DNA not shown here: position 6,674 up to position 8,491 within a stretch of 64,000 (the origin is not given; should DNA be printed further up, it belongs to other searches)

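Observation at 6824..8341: Protein X: MidA/NDUFAF7-like methyltransferase with a unique N-terminal extension, translationally coupled between MTHFR and core-MetE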

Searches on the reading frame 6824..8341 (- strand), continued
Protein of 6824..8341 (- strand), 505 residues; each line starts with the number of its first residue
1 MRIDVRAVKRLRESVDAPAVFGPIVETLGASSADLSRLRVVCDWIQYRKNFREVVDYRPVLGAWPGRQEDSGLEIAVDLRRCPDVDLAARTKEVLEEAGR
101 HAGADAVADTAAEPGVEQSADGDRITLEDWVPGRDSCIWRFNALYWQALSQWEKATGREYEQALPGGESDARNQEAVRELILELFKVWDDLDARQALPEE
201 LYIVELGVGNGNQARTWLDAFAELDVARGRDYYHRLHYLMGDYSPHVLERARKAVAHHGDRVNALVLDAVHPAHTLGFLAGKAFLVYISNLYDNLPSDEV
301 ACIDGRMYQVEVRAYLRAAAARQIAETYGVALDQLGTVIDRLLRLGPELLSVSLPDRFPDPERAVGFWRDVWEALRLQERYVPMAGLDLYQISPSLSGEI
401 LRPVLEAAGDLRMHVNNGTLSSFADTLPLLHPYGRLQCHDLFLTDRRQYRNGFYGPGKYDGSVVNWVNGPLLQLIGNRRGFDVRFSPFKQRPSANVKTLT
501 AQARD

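Call 38: find_encoding_contigs(protein=P0202, flank=8000, max_places=4)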
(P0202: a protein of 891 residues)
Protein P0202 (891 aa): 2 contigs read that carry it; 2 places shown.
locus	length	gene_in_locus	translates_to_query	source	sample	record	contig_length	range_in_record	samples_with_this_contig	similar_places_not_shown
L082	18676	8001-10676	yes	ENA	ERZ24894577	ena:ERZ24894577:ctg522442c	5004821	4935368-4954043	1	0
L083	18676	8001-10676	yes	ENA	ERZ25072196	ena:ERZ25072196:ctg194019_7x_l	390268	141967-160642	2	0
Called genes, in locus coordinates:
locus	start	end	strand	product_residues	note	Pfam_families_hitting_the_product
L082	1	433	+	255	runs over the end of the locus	PF05721:PhyH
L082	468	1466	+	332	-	PF13402:Peptidase_M60 (weak)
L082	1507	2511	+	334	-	PF01408:GFO_IDH_MocA, PF22725:GFO_IDH_MocA_C3, PF02894:GFO_IDH_MocA_C (weak)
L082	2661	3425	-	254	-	PF01073:3Beta_HSD, PF01370:Epimerase, PF02719:Polysacc_synt_2 (weak), PF04321:RmlD_sub_bind, PF05368:NmrA (weak), PF16363:GDP_Man_Dehyd (weak), PF13460:NAD_binding_10, PF07993:NAD_binding_4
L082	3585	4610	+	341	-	PF00389:2-Hacid_dh, PF02826:2-Hacid_dh_C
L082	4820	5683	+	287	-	PF08450:SGL (faint), PF01436:NHL (weak)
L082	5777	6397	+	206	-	PF13036:LpoB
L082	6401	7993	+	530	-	-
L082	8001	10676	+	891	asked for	PF02219:MTHFR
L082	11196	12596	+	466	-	PF21799:MurD-like_N, PF08245:Mur_ligase_M, PF02875:Mur_ligase_C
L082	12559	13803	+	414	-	PF01098:FTSW_RODA_SPOVE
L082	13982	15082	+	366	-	PF03033:Glyco_transf_28, PF04101:Glyco_tran_28_C, PF00201:UDPGT (weak)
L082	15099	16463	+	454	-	PF01225:Mur_ligase, PF21799:MurD-like_N (weak), PF08245:Mur_ligase_M, PF02875:Mur_ligase_C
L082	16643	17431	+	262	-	-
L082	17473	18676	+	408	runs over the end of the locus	PF11104:PilM_2 (faint), PF14450:FtsA (weak), PF02491:SHS2_FTSA, PF06277:EutA (weak), PF06723:MreB_Mbl, PF14450:FtsA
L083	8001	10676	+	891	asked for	PF02219:MTHFR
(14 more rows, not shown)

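Call 42: find_encoding_contigs(protein=P0125, flank=7000, max_places=3)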
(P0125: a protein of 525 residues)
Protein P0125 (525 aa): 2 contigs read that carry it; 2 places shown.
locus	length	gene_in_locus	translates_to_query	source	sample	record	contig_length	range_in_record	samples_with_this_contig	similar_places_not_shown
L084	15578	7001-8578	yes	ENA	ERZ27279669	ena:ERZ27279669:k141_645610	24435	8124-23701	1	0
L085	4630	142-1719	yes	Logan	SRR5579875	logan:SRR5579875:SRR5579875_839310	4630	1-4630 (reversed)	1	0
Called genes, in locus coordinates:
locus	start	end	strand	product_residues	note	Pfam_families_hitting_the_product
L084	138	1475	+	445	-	PF06505:XylR_N, PF02830:V4R, PF06580:His_kinase, PF02518:HATPase_c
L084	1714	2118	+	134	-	PF00072:Response_reg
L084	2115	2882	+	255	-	PF00072:Response_reg, PF00165:HTH_AraC, PF12833:HTH_18, PF00165:HTH_AraC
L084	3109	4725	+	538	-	PF00501:AMP-binding, PF13193:AMP-binding_C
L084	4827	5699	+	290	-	PF04909:Amidohydro_2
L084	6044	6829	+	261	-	-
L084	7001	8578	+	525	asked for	-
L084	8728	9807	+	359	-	PF01717:Meth_synt_2, PF08267:Meth_synt_1 (weak)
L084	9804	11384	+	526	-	PF12225:DUF5981, PF02219:MTHFR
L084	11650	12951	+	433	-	-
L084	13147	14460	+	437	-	PF00082:Peptidase_S8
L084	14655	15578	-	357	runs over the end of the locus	PF01118:Semialdhyde_dh, PF02774:Semialdhyde_dhC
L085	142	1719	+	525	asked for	-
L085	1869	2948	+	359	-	PF01717:Meth_synt_2, PF08267:Meth_synt_1 (weak)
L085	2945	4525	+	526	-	PF12225:DUF5981, PF02219:MTHFR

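Call 43: find_encoding_contigs(protein=P0131, flank=7000, max_places=3)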
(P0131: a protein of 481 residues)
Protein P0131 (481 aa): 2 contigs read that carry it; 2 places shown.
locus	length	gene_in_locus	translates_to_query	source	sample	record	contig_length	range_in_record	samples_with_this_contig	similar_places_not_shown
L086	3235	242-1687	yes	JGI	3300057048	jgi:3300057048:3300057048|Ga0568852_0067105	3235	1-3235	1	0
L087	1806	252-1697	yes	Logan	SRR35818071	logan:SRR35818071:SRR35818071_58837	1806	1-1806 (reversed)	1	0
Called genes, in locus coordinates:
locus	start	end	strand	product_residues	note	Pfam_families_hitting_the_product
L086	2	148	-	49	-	?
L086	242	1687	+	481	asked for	PF02636:Methyltransf_28 (weak)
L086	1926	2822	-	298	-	PF02219:MTHFR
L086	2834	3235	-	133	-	?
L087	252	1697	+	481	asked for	PF02636:Methyltransf_28 (weak)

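Call 44: find_encoding_contigs(protein=P0269, flank=7000, max_places=3)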
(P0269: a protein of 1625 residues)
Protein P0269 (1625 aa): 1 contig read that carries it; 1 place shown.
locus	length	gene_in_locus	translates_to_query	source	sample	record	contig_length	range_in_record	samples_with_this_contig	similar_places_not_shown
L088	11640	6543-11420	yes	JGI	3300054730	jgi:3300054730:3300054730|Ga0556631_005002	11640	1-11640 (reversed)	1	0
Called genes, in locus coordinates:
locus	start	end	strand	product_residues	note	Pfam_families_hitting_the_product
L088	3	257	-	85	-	?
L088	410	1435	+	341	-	-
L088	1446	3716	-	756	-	PF13091:PLDc_2 (faint), PF13089:PP_kinase_N, PF02503:PP_kinase, PF17941:PP_kinase_C_1, PF13090:PP_kinase_C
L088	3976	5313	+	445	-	PF00083:Sugar_tr, PF07690:MFS_1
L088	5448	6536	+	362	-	PF01717:Meth_synt_2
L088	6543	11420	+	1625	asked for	PF02636:Methyltransf_28 (weak), PF02219:MTHFR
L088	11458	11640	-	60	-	?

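Call 45: find_encoding_contigs(protein=P0246, flank=7000, max_places=3)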
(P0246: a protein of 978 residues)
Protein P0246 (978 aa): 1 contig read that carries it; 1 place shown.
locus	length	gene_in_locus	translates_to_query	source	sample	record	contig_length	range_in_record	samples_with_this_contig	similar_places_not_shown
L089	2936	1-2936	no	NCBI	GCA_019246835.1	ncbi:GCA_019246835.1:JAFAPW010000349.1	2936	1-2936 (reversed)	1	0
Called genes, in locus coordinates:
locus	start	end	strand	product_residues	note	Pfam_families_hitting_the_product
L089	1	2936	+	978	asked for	?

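Call 52: search_protein_families(library=pfam, proteins=[L082:6401-7993:+, L084:6044-6829:+, L084:11650-12951:+, L088:410-1435:+, L081:4580-5551:+, L084:8728-9807:+, L088:5448-6536:+, L084:9804-11384:+], max_evalue=0.01)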
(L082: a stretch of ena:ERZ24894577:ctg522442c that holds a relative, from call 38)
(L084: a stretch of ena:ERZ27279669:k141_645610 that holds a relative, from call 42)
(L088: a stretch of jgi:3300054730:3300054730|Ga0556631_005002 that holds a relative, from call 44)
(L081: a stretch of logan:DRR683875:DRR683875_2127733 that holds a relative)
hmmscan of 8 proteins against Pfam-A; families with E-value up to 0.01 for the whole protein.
L082:6401-7993:+ (530 aa): 1 family
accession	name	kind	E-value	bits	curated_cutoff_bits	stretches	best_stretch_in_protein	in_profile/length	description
PF07719.23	TPR_2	-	0.0022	18.4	27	0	99-127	3-31/34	Tetratricopeptide repeat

L084:6044-6829:+ (261 aa): 0 families

L084:11650-12951:+ (433 aa): 1 family
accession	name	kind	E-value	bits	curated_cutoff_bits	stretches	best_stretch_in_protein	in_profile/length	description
PF00082.27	Peptidase_S8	-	0.0016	18.3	21.8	1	147-361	74-255/288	Subtilase family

L088:410-1435:+ (341 aa): 0 families

L081:4580-5551:+ (323 aa): 1 family
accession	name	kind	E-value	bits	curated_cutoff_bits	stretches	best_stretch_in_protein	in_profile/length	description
PF00809.28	Pterin_bind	-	2.6e-25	89.9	25.5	1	65-277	15-241/244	Pterin binding enzyme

L084:8728-9807:+ (359 aa): 2 families
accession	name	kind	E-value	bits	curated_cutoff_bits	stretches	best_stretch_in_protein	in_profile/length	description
PF01717.24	Meth_synt_2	-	2.1e-45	155.9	21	1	32-349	1-321/324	Cobalamin-independent synthase, Catalytic domain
PF08267.18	Meth_synt_1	-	5.3e-08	33.2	27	1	147-313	146-307/313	Cobalamin-independent synthase, N-terminal domain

L088:5448-6536:+ (362 aa): 2 families
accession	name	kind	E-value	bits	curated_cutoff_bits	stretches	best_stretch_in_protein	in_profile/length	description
PF01717.24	Meth_synt_2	-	8.3e-38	130.9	21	1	20-344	2-323/324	Cobalamin-independent synthase, Catalytic domain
PF08267.18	Meth_synt_1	-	0.00047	20.2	27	1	137-201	144-208/313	Cobalamin-independent synthase, N-terminal domain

L084:9804-11384:+ (526 aa): 2 families
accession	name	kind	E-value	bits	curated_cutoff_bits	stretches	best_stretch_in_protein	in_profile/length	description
PF02219.23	MTHFR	-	2.9e-41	142.1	24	1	233-522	2-285/287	Methylenetetrahydrofolate reductase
PF12225.13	DUF5981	-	1.3e-28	98.9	23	1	68-157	6-95/95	Methylene-tetrahydrofolate reductase C terminal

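Call 56: predict_structure(alignment_id=A2)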
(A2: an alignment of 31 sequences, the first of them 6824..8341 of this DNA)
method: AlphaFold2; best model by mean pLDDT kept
length: 505 residues; sequences in the alignment: 31
mean_pLDDT: 90.3   pTM: 0.90
mean pLDDT of the five models: 90.3, 90.0, 89.5, 88.6, 88.3
residues with pLDDT >= 90: 371; 70-90: 96; 50-70: 30; < 50: 8
segments of 3 or more residues with pLDDT < 50: 107-114
pLDDT, mean of each block of 10 residues (from residue 1): 81 72 91 89 91 94 69 91 90 90 57 51 86 97 94 90 65 83 97 97 94 94 97 98 92 96 96 96 96 96 93 96 98 96 97 97 98 97 93 92 87 96 97 96 91 90 95 96 93 89 93
secondary structure, 60 per line:
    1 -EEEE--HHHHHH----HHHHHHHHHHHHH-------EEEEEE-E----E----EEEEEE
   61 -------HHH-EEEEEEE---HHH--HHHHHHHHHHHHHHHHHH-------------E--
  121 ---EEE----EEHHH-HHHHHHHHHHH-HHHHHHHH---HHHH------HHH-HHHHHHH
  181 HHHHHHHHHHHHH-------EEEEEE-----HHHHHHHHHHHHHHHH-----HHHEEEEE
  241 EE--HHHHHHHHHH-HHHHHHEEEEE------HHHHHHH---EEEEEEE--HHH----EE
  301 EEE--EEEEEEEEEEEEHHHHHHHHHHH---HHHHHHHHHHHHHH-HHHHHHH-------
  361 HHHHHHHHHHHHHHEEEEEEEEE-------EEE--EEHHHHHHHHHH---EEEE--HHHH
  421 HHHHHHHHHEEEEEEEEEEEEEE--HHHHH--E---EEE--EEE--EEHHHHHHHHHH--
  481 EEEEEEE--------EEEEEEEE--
elements in order: E2-5 H8-13 H18-30 E38-43 E55-60 E72-78 H87-104 E124-126 H137-147 H149-156 H160-163 H174-193 E201-206 H212-227 E236-242 H245-254 H256-261 E262-266 H273-279 E283-289 E299-303 E306-317 H318-328 H332-345 H347-353 H361-374 E375-383 E391-393 H398-407 E411-414 H417-429 E430-443 H446-450 E457-459 E462-464 H469-478 E481-487 E496-503

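Call 60: fold_search(model_id=the predicted structure, library=pdb)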
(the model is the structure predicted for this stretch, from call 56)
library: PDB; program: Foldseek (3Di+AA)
matches with E <= 10: 1619; with E <= 0.001: 199
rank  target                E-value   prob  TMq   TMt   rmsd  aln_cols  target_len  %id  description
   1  4f3n                  2.1e-09  1.00  0.37  0.48   9.8       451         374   14  High resolution native crystal structure of an uncharacterized ACR, COG1565 superfamily protein from Burkholderia thaila (released 2012-05-16)
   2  5zu0_A                2.5e-09  1.00  0.36  0.44  10.6       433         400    9  Proteobacterial origin of protein arginine methylation and regulation of Complex I assembly by MidA (released 2018-08-22)
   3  4g67                  3.8e-09  1.00  0.41  0.52   6.7       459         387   14  Crystal structure of a COG1565 superfamily member and likely methyl transferase from Burkholderia thailandensis bound to (released 2012-08-01)
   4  5ztz_A                3.1e-08  1.00  0.36  0.45   9.8       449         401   10  Proteobacterial origin of protein arginine methylation and regulation of Complex I assembly by MidA (released 2018-08-22)
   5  1zkd_B                3.9e-08  1.00  0.40  0.54   8.8       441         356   11  X-Ray structure of the putative protein Q6N1P6 from Rhodopseudomonas palustris at the resolution 2.1 A , Northeast Str (released 2005-05-10)
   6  1zkd_A                2.7e-07  1.00  0.41  0.56   6.4       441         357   11  X-Ray structure of the putative protein Q6N1P6 from Rhodopseudomonas palustris at the resolution 2.1 A , Northeast Str (released 2005-05-10)
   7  6kjg_B                8.0e-07  1.00  0.29  0.41   7.4       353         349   11  Crystal structure of PsoF (released 2019-09-18)
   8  6d6y                  1.2e-06  1.00  0.30  0.30  11.5       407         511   11  AprA Methyltransferase 2 - GNAT didomain in complex with SAH (released 2018-05-09)
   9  5thy_A                1.5e-06  1.00  0.27  0.35  11.2       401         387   11  Crystal structure of SeMet-Substituted CurJ carbon methyltransferase (released 2016-10-19)
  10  6kji_C                1.9e-06  1.00  0.27  0.38   7.5       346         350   11  Crystal structure of PsoF with SAH (released 2019-09-18)
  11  6kjg_A                2.0e-06  1.00  0.26  0.37   7.3       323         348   10  Crystal structure of PsoF (released 2019-09-18)
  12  6kjg_C                2.2e-06  1.00  0.28  0.39   7.5       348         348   11  Crystal structure of PsoF (released 2019-09-18)
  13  5mpt                  2.5e-06  1.00  0.29  0.38  12.3       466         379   11  Structure of the citrinin polyketide synthase CMeT domain (released 2017-02-22)
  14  6kji_A                3.3e-06  1.00  0.27  0.38   7.5       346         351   11  Crystal structure of PsoF with SAH (released 2019-09-18)
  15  6kji_B                3.5e-06  1.00  0.27  0.38   7.6       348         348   11  Crystal structure of PsoF with SAH (released 2019-09-18)
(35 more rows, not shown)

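Call 64: find_encoding_contigs(protein=P0157, flank=8000, max_places=3)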
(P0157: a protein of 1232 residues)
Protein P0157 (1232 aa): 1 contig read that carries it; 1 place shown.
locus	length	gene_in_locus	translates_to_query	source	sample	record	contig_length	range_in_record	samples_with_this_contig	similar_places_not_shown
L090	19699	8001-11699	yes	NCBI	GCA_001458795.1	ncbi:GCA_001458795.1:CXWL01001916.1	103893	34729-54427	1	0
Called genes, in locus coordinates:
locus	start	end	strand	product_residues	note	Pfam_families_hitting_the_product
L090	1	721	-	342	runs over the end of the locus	PF13483:Lactamase_B_3 (faint), PF12706:Lactamase_B_2 (weak)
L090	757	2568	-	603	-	PF02838:Glyco_hydro_20b, PF00728:Glyco_hydro_20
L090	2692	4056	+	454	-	PF08323:Glyco_transf_5, PF20706:GT4-conflict, PF13439:Glyco_transf_4, PF13579:Glyco_trans_4_4, PF00534:Glycos_transf_1, PF13692:Glyco_trans_1_4, PF11154:DUF2934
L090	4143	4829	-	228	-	PF13353:Fer4_12 (weak), PF04055:Radical_SAM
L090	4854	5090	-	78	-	-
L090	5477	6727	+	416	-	PF02812:ELFV_dehydrog_N, PF00208:ELFV_dehydrog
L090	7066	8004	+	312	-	PF02574:S-methyl_trans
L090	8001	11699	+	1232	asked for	PF02219:MTHFR, PF12225:DUF5981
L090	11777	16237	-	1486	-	PF00404:Dockerin_1 (weak)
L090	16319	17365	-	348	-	PF07963:N_methyl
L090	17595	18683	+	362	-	PF00437:T2SSE, PF13555:AAA_29 (faint)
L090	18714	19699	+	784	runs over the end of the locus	PF00515:TPR_1 (faint), PF21545:T7SS_EccA1_N (weak), PF13414:TPR_11 (weak), PF13432:TPR_16, PF14559:TPR_19 (weak), PF23914:TPR_CcmH_CycH (weak), PF14559:TPR_19, PF13414:TPR_11 (weak), +18 more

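Call 65: find_encoding_contigs(protein=P0247, flank=8000, max_places=3)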
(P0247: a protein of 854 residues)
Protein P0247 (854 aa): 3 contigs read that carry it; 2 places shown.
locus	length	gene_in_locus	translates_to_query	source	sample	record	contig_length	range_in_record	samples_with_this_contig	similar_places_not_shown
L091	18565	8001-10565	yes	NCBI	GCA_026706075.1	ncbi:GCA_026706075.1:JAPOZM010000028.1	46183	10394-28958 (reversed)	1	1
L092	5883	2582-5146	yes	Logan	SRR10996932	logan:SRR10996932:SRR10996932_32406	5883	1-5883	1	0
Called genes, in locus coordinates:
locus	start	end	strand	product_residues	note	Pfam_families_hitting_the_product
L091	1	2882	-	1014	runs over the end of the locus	PF13517:FG-GAP_3 (faint), PF01839:FG-GAP (faint), PF13860:FlgD_ig (faint)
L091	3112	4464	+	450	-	PF06245:DUF1015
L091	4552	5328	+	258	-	-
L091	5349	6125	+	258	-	-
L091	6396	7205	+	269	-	PF02673:BacA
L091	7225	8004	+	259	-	PF03328:HpcH_HpaI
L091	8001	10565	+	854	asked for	-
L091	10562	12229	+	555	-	PF13385:Laminin_G_3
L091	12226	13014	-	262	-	PF05721:PhyH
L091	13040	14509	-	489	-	PF13727:CoA_binding_3, PF02397:Bac_transf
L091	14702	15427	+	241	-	PF01073:3Beta_HSD, PF01370:Epimerase, PF02719:Polysacc_synt_2 (faint), PF04321:RmlD_sub_bind, PF07993:NAD_binding_4 (faint), PF16363:GDP_Man_Dehyd, PF13460:NAD_binding_10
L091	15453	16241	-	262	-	PF01522:Polysacc_deac_1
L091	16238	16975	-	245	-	PF02522:Antibiotic_NAT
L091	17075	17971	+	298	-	PF02633:Creatininase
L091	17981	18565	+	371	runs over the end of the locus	PF13439:Glyco_transf_4, PF13579:Glyco_trans_4_4, PF00534:Glycos_transf_1, PF13692:Glyco_trans_1_4, PF13524:Glyco_trans_1_2 (weak)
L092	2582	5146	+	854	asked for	-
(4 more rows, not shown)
